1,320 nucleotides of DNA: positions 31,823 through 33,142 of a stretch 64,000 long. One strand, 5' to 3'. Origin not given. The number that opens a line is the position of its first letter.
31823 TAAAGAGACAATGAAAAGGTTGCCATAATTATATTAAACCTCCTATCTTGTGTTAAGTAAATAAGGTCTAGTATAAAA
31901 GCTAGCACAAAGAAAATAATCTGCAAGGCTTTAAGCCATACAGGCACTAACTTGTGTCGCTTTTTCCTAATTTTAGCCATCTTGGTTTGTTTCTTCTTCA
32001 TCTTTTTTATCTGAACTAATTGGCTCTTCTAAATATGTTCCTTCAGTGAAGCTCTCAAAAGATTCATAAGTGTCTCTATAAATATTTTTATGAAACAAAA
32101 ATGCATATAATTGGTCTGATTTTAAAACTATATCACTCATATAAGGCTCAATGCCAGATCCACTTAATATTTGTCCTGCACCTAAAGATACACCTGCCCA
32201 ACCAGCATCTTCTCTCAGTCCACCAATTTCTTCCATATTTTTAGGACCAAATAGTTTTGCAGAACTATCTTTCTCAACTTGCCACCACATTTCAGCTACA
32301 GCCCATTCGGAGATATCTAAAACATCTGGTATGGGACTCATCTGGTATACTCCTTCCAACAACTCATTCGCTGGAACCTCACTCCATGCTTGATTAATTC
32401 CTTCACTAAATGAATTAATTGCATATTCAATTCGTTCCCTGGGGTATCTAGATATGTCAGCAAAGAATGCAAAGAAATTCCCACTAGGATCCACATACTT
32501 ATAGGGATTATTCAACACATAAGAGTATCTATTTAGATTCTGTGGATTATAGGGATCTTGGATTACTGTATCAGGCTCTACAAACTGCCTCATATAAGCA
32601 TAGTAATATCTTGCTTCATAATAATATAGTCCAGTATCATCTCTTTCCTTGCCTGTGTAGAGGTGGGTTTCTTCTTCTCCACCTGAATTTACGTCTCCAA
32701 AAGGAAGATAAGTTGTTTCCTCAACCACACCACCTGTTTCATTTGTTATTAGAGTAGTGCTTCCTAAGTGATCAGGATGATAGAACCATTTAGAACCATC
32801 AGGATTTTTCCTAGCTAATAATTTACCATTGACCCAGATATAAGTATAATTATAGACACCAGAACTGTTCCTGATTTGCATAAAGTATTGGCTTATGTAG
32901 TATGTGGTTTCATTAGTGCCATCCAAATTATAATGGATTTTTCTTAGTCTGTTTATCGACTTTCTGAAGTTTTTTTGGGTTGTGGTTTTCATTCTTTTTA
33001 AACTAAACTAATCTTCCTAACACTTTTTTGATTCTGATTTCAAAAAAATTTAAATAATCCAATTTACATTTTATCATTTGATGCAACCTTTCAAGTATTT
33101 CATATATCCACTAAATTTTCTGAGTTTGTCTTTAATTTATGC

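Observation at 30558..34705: Polymorphic RHS/YD-repeat toxin cassette in a small-genome archaeon: secreted mini-RHS with a frameshifted tip plus an intact orphan core+tip and membrane immunity-like genes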

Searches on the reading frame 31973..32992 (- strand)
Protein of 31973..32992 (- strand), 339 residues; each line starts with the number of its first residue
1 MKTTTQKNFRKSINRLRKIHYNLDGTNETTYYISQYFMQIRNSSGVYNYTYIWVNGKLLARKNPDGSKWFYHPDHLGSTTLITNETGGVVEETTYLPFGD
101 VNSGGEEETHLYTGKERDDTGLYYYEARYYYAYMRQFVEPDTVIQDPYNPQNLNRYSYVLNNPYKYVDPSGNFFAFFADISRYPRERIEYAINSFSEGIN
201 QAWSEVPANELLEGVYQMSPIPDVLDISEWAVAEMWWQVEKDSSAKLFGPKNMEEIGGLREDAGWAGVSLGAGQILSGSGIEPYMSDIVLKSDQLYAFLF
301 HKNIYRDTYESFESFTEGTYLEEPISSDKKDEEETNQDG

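Call 7: search_protein_families(library=pfam, max_evalue=0.1, proteins=[window:31973-32992:-])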
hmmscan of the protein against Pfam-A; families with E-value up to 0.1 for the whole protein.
window:31973-32992:- (339 aa): 0 families

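Call 8: search_protein_families(library=ncbifam, max_evalue=0.1, proteins=[window:31973-32992:-])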
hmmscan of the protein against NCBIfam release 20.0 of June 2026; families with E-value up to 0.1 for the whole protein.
window:31973-32992:- (339 aa): 1 family
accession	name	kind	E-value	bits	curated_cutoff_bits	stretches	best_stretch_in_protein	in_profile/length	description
TIGR03696.1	Rhs_assc_core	domain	8.4e-17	61.5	32.5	1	95-171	1-75/76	RHS repeat-associated core domain-containing protein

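Call 9: find_encoding_contigs(protein=window:31973-32992:-, flank=10000, max_places=6)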
Protein window:31973-32992:- (339 aa): 6 contigs read that carry it; 6 places shown.
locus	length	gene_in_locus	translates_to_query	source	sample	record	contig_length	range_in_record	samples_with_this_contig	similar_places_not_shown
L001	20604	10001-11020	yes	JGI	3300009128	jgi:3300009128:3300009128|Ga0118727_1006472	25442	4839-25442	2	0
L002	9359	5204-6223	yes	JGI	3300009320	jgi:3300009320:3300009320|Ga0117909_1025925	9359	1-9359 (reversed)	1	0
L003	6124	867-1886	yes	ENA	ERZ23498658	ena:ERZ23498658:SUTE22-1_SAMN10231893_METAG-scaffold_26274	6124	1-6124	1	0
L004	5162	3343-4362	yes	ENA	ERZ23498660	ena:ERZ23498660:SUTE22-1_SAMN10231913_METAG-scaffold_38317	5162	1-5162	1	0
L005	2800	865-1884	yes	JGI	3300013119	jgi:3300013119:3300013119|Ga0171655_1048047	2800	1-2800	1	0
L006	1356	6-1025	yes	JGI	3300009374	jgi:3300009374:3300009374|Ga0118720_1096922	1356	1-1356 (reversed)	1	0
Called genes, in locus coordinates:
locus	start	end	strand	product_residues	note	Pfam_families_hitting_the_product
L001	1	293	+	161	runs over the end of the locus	-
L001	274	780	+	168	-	-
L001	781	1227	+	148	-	-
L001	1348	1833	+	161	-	PF00416:Ribosomal_S13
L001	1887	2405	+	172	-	PF01479:S4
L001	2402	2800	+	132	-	PF00411:Ribosomal_S11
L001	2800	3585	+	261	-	PF01193:RNA_pol_L, PF01000:RNA_pol_A_bac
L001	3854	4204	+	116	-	PF00828:Ribosomal_L27A (weak), PF17135:Ribosomal_L18 (weak)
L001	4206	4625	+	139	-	PF00572:Ribosomal_L13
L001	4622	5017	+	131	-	PF00380:Ribosomal_S9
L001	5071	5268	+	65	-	PF01194:RNA_pol_N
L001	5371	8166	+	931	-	PF00133:tRNA-synt_1, PF09334:tRNA-synt_1g, PF01406:tRNA-synt_1e, PF08264:Anticodon_1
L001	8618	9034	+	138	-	PF25023:TEN_YD-shell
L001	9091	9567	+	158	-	-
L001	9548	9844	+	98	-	-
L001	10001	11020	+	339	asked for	-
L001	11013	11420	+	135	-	-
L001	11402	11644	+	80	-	-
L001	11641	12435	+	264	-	PF03534:SpvB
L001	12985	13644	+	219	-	PF02778:tRNA_int_endo_N, PF01974:tRNA_int_endo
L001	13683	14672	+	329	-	-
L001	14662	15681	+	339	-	PF00752:XPG_N, PF00867:XPG_I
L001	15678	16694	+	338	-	PF18093:Trm5_N, PF25133:TYW2_N_2, PF02475:TRM5-TYW2_MTfase, PF13649:Methyltransf_25 (weak), PF13847:Methyltransf_31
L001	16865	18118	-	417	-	-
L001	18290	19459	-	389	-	PF13191:AAA_16 (faint), PF00004:AAA, PF07724:AAA_2 (weak), PF17862:AAA_lid_3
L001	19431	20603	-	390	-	?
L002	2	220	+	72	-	?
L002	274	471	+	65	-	PF01194:RNA_pol_N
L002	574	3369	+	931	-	PF00133:tRNA-synt_1, PF09334:tRNA-synt_1g, PF01406:tRNA-synt_1e, PF08264:Anticodon_1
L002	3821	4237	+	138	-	PF25023:TEN_YD-shell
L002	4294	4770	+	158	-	-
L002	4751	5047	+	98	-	-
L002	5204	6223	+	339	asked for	-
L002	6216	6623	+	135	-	-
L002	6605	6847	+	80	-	-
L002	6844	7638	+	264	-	PF03534:SpvB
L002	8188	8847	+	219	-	PF02778:tRNA_int_endo_N, PF01974:tRNA_int_endo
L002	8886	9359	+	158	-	?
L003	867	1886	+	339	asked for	-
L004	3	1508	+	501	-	?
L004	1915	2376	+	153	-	PF25023:TEN_YD-shell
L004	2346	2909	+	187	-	-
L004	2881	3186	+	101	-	-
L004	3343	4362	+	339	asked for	-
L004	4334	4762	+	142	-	-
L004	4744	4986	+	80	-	-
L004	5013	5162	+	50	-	?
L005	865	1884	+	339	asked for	-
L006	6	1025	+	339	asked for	-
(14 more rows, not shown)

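Call 14: find_homologous_proteins(query=window:31973-32992:-, max_evalue=0.001)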
Query window:31973-32992:- (339 aa): 494 proteins with E <= 0.001 among 1822 candidates; the best 120 are listed.
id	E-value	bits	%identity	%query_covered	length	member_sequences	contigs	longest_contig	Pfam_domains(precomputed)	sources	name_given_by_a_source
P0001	1.6e-230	782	100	100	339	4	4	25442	-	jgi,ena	-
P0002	7.4e-59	218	42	81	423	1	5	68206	PF15534.12,PF25023.2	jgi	-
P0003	8.6e-57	211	63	47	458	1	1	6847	PF05593.20,PF25023.2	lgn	-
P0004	1.9e-56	210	61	47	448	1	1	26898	PF05593.20,PF25023.2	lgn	-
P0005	6.2e-56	208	45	72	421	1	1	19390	PF05593.20,PF25023.2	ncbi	-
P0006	1.2e-55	207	60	47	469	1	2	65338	PF00545.26,PF25023.2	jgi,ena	-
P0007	4.1e-55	205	63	47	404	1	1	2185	PF25023.2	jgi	-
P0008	6.6e-55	205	58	48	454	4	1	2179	PF05593.20,PF25023.2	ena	-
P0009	2.3e-54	203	63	46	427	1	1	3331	PF25023.2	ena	-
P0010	2.5e-54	203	61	47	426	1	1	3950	PF25023.2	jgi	-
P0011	1.1e-53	201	61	47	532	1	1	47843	-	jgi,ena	-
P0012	2.1e-53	200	55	49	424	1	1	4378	PF25023.2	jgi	jgi:RHS repeat-associated protein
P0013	2.9e-53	199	55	51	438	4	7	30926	PF25023.2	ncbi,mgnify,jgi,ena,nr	ncbi:MAG: RHS repeat-associated core domain-containing protein [Cryomorphaceae bacterium]|mgnify:FL=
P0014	3.3e-53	199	49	61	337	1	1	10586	PF25023.2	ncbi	-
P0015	3.9e-53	199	58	49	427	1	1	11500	PF25023.2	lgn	-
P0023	1.7e-51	194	57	48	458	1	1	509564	PF25023.2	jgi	jgi:RHS repeat-associated protein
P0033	2.9e-50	189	57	49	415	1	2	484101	PF25023.2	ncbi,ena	-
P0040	1.2e-49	187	58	47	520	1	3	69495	PF11429.13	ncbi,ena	ncbi:MAG: colicin D domain-containing protein [Nanoarchaeota archaeon]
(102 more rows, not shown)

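Call 17: find_encoding_contigs(protein=P0006, flank=10000, max_places=2)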
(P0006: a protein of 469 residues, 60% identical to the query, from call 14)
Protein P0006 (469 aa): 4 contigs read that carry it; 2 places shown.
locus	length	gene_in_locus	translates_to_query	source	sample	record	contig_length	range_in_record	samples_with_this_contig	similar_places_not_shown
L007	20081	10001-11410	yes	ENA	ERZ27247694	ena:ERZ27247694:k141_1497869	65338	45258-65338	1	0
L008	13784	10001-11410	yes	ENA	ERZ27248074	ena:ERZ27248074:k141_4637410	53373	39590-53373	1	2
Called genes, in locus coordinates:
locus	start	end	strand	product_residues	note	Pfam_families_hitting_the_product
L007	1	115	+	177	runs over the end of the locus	-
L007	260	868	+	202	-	PF09853:DUF2080 (weak)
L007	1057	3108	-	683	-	PF02463:SMC_N (weak), PF13476:AAA_23, PF13558:SbcC_Walker_B (faint)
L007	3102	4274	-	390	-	PF00149:Metallophos, PF12850:Metallophos_2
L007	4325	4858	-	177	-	PF05175:MTS, PF13489:Methyltransf_23 (weak), PF06325:PrmA (weak), PF07669:Eco57I (weak)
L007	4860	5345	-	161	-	-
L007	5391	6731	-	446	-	PF00753:Lactamase_B, PF22505:RNase_J_b_CASP, PF07521:RMMBL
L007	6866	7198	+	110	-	-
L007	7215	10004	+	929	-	PF00082:Peptidase_S8, PF16656:Pur_ac_phosph_N (weak)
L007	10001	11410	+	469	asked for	PF25023:TEN_YD-shell, PF00545:Ribonuclease (weak)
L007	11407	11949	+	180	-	PF01337:Barstar (weak)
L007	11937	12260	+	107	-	-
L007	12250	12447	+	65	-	-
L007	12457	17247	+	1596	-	PF13517:FG-GAP_3 (weak), PF12256:TcdB_toxin_midN, PF25023:TEN_YD-shell, PF05593:RHS_repeat, PF00963:Cohesin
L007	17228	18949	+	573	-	PF13229:Beta_helix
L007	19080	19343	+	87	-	-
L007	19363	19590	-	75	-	-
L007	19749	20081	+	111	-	?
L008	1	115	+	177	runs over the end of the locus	-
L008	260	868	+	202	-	PF09853:DUF2080 (weak)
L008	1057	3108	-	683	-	PF02463:SMC_N (weak), PF13476:AAA_23, PF13558:SbcC_Walker_B (faint)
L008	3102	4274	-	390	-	PF00149:Metallophos, PF12850:Metallophos_2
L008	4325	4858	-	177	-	PF05175:MTS, PF13489:Methyltransf_23 (weak), PF06325:PrmA (weak), PF07669:Eco57I (weak)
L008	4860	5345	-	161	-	-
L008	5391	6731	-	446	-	PF00753:Lactamase_B, PF22505:RNase_J_b_CASP, PF07521:RMMBL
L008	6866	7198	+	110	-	-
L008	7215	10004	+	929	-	PF00082:Peptidase_S8, PF16656:Pur_ac_phosph_N (weak)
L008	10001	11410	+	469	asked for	PF25023:TEN_YD-shell, PF00545:Ribonuclease (weak)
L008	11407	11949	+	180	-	PF01337:Barstar (weak)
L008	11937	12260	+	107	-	-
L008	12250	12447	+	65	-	-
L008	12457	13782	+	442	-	?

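Call 18: find_encoding_contigs(protein=P0002, flank=10000, max_places=2)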
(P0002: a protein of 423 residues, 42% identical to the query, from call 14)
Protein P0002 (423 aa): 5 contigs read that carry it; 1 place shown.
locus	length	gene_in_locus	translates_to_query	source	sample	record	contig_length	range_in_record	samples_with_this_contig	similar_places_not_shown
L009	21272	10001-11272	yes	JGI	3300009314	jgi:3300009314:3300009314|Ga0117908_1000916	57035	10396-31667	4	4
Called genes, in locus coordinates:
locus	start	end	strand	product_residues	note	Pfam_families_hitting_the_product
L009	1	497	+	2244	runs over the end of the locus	-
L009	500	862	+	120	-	-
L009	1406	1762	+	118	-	-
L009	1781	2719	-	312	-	PF08271:Zn_Ribbon_TF, PF00382:TFIIB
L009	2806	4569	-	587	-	PF13519:VWA_2 (faint), PF00092:VWA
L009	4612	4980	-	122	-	PF01201:Ribosomal_S8e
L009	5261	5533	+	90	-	PF01423:LSM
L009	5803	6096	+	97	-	-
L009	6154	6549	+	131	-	-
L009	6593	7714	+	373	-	PF00180:Iso_dh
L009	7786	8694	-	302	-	PF23023:Anti-Pycsar_Apyc1, PF00753:Lactamase_B, PF12706:Lactamase_B_2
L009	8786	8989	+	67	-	-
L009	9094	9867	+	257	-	PF01835:MG2 (weak)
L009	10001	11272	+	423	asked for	PF25023:TEN_YD-shell, PF15534:Ntox35 (weak)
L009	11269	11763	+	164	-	-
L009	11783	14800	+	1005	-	PF03534:SpvB (weak), PF12256:TcdB_toxin_midN (faint), PF13517:FG-GAP_3 (weak)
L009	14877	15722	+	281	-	PF14528:LAGLIDADG_3 (faint)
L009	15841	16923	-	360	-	PF00919:UPF0004, PF04055:Radical_SAM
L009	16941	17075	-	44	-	-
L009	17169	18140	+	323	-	PF01047:MarR (faint), PF13404:HTH_AsnC-type (weak), PF13412:HTH_24 (weak)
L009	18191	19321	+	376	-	PF06114:Peptidase_M78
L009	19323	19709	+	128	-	PF14367:DUF4411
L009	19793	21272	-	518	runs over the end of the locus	-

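Call 46: find_encoding_contigs(protein=P0040, flank=10000, max_places=1)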
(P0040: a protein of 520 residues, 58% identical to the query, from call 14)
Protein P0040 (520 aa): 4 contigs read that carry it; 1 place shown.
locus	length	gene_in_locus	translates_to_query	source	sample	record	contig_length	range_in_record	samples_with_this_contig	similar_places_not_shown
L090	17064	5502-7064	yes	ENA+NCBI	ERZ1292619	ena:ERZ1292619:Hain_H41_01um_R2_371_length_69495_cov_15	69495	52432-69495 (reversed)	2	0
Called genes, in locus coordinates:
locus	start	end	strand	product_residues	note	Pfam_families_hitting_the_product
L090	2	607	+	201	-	?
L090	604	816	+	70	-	-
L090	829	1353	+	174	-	-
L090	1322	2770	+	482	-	PF25023:TEN_YD-shell, PF05593:RHS_repeat (faint)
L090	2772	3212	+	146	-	-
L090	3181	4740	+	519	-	PF05593:RHS_repeat (faint)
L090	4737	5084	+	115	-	-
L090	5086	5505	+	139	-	-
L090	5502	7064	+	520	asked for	PF11429:Colicin_D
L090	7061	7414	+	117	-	PF09204:Colicin_immun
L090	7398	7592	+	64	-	-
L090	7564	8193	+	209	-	-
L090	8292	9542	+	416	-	PF00413:Peptidase_M10 (weak)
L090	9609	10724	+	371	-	PF00465:Fe-ADH, PF13685:Fe-ADH_2, PF25137:ADH_Fe_C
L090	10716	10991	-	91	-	PF04193:PQ-loop, PF03083:MtN3_slv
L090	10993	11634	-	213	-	PF01209:Ubie_methyltran, PF02353:CMAS (weak), PF05148:Methyltransf_8 (weak), PF13489:Methyltransf_23, PF13847:Methyltransf_31, PF08241:Methyltransf_11, PF08242:Methyltransf_12, PF13649:Methyltransf_25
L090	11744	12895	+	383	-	PF08323:Glyco_transf_5 (weak), PF20706:GT4-conflict, PF13439:Glyco_transf_4, PF13579:Glyco_trans_4_4, PF00534:Glycos_transf_1, PF13692:Glyco_trans_1_4, PF13524:Glyco_trans_1_2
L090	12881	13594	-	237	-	PF06508:QueC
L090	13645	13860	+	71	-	-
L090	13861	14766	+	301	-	PF00535:Glycos_transf_2, PF13641:Glyco_tranf_2_3, PF13632:Glyco_trans_2_3 (weak)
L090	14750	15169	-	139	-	PF05014:Nuc_deoxyrib_tr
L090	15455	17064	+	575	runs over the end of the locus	PF19077:Big_13 (faint)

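Call 47: find_encoding_contigs(protein=P0023, flank=10000, max_places=1)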
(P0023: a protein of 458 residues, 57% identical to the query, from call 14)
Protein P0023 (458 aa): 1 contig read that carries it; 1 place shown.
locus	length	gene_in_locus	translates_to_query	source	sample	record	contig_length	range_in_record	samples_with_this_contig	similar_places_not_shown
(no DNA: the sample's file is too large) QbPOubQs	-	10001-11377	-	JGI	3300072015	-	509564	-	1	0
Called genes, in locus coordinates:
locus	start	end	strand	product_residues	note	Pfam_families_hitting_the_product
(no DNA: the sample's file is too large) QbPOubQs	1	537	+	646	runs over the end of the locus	PF13176:TPR_7 (faint)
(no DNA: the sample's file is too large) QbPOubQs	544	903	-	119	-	-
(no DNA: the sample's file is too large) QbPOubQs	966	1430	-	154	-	-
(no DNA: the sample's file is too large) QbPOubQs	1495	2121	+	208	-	PF03575:Peptidase_S51, PF21980:MksE (weak)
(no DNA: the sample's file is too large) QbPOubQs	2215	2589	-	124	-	PF02498:Bro-N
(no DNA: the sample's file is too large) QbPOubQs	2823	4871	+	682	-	-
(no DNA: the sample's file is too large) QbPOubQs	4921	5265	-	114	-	-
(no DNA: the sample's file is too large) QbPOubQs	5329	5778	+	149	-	-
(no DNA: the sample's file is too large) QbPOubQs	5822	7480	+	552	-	PF05175:MTS, PF03602:Cons_hypoth95 (weak), PF03848:TehB (weak), PF06325:PrmA, PF10294:Methyltransf_16, PF13489:Methyltransf_23 (weak), PF13847:Methyltransf_31, PF13649:Methyltransf_25, +2 more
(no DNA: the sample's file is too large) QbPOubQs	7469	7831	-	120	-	-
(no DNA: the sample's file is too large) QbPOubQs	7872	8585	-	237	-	PF04967:HTH_10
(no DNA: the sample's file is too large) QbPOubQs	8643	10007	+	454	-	PF25023:TEN_YD-shell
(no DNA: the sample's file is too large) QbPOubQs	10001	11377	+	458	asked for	PF25023:TEN_YD-shell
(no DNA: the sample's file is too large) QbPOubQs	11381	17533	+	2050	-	PF05593:RHS_repeat (faint), PF13517:FG-GAP_3 (weak), PF12256:TcdB_toxin_midN, PF25023:TEN_YD-shell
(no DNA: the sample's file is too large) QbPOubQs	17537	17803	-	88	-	-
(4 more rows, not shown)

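Call 48: find_encoding_contigs(protein=P0033, flank=10000, max_places=1)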
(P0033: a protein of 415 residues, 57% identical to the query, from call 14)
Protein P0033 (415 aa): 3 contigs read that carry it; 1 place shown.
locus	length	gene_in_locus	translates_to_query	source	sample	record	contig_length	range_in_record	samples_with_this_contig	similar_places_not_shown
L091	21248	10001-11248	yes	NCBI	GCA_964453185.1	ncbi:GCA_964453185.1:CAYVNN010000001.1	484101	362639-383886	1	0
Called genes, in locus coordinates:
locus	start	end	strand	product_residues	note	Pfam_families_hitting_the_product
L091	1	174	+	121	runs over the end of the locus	-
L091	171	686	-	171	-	-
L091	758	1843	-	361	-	-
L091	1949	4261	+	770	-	-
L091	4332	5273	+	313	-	-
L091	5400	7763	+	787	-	-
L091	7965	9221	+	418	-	PF25023:TEN_YD-shell, PF03527:RHS (faint)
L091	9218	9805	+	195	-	-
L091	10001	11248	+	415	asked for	PF25023:TEN_YD-shell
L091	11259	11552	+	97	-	-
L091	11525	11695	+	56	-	-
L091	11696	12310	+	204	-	-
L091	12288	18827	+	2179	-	PF13517:FG-GAP_3 (weak), PF12256:TcdB_toxin_midN, PF05593:RHS_repeat (weak), PF07705:CARDB (weak)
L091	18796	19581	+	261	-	-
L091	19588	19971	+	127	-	-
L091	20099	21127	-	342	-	-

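Call 49: search_protein_families(library=ncbifam, max_evalue=0.01, proteins=[L007:12457-17244:+, L009:11783-14797:+, L091:12288-18824:+])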
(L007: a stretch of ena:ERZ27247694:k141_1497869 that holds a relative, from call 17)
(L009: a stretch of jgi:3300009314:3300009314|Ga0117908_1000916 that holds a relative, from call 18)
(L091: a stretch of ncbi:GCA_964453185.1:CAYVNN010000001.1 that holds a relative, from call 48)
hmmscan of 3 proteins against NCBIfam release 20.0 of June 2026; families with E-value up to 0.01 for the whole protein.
L007:12457-17244:+ (1596 aa): 3 families
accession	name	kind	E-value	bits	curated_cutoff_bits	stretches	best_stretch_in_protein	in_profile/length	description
TIGR01643.1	YD_repeat_2x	repeat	5.9e-28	96.2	15.8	2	964-1002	1-39/42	YD repeat-containing protein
NF041261.1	RHS_core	equivalog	3.1e-12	45.2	2000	1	958-1084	639-767/1261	RHS element core protein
NF000157.1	fusid_est_FusH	equivalog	0.00074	18.3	999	1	361-440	370-441/520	fusidic acid esterase FusH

L009:11783-14797:+ (1005 aa): 1 family
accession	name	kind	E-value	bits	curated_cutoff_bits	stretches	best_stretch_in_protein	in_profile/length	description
NF000157.1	fusid_est_FusH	equivalog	9.3e-05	21.2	999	1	377-524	318-464/520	fusidic acid esterase FusH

L091:12288-18824:+ (2179 aa): 2 families
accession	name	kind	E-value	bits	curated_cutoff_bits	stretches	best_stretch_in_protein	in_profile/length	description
TIGR01643.1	YD_repeat_2x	repeat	5.4e-14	52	15.8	1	1198-1238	1-41/42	YD repeat-containing protein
NF041261.1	RHS_core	equivalog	8.3e-11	40.4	2000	2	1127-1466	366-694/1261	RHS element core protein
